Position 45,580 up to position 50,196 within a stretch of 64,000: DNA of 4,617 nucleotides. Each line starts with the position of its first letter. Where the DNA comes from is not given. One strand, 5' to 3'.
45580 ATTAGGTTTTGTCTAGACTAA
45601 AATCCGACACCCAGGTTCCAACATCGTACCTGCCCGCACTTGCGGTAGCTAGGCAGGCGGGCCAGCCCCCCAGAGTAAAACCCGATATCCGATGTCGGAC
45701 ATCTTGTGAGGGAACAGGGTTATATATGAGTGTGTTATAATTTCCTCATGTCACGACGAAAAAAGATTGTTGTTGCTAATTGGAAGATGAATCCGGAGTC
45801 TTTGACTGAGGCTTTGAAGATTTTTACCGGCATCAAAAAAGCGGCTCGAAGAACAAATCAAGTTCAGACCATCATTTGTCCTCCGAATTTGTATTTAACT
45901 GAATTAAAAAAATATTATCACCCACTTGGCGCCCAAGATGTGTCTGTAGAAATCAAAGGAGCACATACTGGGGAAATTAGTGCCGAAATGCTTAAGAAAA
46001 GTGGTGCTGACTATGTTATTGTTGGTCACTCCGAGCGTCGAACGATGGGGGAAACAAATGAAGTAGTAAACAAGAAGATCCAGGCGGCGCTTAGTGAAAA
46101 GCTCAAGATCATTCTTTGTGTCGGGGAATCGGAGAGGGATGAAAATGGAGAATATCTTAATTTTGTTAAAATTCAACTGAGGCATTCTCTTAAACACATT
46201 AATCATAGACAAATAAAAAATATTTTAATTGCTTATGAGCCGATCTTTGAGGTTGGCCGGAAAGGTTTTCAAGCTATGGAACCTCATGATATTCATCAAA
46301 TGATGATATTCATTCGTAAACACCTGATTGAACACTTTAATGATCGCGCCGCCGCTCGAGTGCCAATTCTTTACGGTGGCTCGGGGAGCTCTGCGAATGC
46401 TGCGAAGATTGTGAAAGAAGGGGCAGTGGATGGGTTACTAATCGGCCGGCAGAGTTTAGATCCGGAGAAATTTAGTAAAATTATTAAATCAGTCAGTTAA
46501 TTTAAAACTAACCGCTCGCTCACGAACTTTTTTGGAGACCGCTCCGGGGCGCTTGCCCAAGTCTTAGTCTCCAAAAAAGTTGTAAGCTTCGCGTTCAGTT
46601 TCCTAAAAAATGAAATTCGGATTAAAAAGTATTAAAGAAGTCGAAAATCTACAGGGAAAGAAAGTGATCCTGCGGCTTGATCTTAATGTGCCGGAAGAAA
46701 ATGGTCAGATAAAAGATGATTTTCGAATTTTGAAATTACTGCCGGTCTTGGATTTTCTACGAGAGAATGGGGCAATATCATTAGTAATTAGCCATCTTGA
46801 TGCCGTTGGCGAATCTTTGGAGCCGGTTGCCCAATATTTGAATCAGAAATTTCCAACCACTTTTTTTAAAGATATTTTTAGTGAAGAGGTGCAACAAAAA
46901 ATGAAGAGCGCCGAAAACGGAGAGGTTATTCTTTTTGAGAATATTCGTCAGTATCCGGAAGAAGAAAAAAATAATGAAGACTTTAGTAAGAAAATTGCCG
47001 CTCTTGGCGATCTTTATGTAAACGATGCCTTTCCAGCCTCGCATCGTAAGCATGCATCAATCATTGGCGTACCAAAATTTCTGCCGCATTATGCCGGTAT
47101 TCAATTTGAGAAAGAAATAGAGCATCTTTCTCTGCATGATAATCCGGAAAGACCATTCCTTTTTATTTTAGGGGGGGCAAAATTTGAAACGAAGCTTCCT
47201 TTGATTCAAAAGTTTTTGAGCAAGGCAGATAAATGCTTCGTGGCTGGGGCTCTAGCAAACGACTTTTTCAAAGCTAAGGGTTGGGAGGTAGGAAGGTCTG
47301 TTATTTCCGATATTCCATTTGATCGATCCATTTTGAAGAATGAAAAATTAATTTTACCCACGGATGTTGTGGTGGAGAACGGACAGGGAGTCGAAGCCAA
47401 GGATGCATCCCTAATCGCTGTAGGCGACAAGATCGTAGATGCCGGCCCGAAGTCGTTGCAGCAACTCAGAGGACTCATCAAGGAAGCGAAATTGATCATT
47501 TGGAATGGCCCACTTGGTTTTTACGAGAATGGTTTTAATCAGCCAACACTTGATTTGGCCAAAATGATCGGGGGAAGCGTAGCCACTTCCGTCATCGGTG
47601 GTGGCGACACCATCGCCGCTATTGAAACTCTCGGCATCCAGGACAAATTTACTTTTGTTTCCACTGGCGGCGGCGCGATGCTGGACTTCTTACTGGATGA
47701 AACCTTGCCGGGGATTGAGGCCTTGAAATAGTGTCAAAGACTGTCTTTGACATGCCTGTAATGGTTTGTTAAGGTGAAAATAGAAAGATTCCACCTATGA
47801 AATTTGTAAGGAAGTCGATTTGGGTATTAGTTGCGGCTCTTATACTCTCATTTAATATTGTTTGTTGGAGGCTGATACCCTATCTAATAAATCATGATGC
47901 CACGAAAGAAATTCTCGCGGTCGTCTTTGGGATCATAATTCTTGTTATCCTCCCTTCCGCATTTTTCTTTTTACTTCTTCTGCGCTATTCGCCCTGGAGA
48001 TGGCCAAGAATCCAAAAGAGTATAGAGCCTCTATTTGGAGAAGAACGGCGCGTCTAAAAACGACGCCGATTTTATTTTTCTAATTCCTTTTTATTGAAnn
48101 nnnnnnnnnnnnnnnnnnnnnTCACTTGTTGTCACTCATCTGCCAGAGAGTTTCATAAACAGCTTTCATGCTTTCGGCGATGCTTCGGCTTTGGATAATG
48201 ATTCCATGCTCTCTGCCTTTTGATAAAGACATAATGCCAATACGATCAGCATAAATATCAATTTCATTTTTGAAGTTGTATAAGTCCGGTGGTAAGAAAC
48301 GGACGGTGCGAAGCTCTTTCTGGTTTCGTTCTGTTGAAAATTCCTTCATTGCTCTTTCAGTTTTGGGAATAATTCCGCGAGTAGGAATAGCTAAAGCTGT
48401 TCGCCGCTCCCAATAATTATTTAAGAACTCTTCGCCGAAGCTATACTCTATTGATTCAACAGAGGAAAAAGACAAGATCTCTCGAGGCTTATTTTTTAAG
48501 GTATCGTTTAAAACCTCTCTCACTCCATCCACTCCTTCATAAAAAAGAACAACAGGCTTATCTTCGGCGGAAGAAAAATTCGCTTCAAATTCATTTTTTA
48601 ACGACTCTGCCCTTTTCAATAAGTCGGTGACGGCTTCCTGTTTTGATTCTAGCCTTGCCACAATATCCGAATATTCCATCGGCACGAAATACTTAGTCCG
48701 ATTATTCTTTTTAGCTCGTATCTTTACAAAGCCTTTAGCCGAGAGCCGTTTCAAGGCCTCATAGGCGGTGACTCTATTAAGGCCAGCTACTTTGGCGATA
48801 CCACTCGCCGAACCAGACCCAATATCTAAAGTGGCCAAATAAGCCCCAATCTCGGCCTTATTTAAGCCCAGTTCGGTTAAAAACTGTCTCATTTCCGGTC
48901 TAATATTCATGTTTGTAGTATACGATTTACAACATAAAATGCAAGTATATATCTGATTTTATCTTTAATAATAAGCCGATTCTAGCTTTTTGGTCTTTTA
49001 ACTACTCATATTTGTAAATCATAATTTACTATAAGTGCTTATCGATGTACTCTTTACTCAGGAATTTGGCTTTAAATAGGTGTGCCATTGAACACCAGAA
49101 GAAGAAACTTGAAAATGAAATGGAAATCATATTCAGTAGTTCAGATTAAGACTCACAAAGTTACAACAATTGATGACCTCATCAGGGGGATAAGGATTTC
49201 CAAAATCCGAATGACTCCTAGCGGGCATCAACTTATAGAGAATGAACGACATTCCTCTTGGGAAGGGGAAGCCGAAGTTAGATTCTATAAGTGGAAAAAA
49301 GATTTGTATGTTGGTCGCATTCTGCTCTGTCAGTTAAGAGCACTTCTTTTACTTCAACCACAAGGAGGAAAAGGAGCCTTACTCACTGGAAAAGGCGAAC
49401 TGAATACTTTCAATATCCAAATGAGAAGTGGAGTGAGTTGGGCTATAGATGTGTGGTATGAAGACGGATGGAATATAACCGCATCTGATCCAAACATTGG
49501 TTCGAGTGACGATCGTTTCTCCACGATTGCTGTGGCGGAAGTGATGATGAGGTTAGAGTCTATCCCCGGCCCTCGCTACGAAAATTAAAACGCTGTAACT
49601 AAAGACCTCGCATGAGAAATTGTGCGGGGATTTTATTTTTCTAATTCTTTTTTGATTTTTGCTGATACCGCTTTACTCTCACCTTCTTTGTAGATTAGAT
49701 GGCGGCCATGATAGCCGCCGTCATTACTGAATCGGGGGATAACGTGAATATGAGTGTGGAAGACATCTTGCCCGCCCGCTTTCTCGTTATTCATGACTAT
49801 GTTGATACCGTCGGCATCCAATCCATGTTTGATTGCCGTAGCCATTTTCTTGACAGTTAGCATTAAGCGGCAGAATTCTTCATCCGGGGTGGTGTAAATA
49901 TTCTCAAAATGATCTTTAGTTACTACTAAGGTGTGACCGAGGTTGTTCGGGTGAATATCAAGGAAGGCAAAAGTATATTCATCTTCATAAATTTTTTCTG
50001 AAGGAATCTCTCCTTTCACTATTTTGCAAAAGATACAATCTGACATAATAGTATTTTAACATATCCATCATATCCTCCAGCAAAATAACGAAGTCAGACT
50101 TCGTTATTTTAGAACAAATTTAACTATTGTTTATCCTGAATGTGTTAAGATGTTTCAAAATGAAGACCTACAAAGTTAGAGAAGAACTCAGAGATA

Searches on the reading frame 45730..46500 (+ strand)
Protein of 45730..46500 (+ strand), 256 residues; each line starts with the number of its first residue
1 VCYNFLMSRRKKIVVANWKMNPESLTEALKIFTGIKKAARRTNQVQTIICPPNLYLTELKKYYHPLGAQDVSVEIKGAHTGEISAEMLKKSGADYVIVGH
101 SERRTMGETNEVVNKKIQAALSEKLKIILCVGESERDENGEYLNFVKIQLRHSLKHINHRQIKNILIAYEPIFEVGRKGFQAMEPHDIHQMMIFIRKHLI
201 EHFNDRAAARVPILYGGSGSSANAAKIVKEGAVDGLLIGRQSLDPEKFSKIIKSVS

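Call 80: search_protein_families(library=pfam, proteins=[window:45730-46500:+], max_evalue=0.00001)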
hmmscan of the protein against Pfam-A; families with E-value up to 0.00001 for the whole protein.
window:45730-46500:+ (256 aa): 1 family
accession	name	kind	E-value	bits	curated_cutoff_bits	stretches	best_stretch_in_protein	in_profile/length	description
PF00121.24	TIM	-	4e-71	239.8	20.1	1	12-254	1-244/245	Triosephosphate isomerase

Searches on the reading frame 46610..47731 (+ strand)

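Call 80: search_protein_families(library=pfam, proteins=[window:46610-47731:+], max_evalue=0.00001)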
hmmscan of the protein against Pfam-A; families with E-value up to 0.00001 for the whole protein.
window:46610-47731:+ (373 aa): 1 family
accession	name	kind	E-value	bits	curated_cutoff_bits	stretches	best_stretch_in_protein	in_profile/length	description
PF00162.24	PGK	-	7.1e-106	354.8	27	1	11-361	4-376/379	Phosphoglycerate kinase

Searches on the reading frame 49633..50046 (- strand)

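Call 80: search_protein_families(library=pfam, proteins=[window:49633-50046:-], max_evalue=0.00001)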
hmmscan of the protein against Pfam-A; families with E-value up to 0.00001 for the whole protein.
window:49633-50046:- (137 aa): 2 families
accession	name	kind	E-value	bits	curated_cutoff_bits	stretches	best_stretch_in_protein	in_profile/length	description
PF01230.28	HIT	-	6.7e-29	100.8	21.5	1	11-107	1-97/98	HIT domain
PF11969.13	DcpS_C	-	1.4e-12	48.5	24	1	4-104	2-101/114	Scavenger mRNA decapping enzyme C-term binding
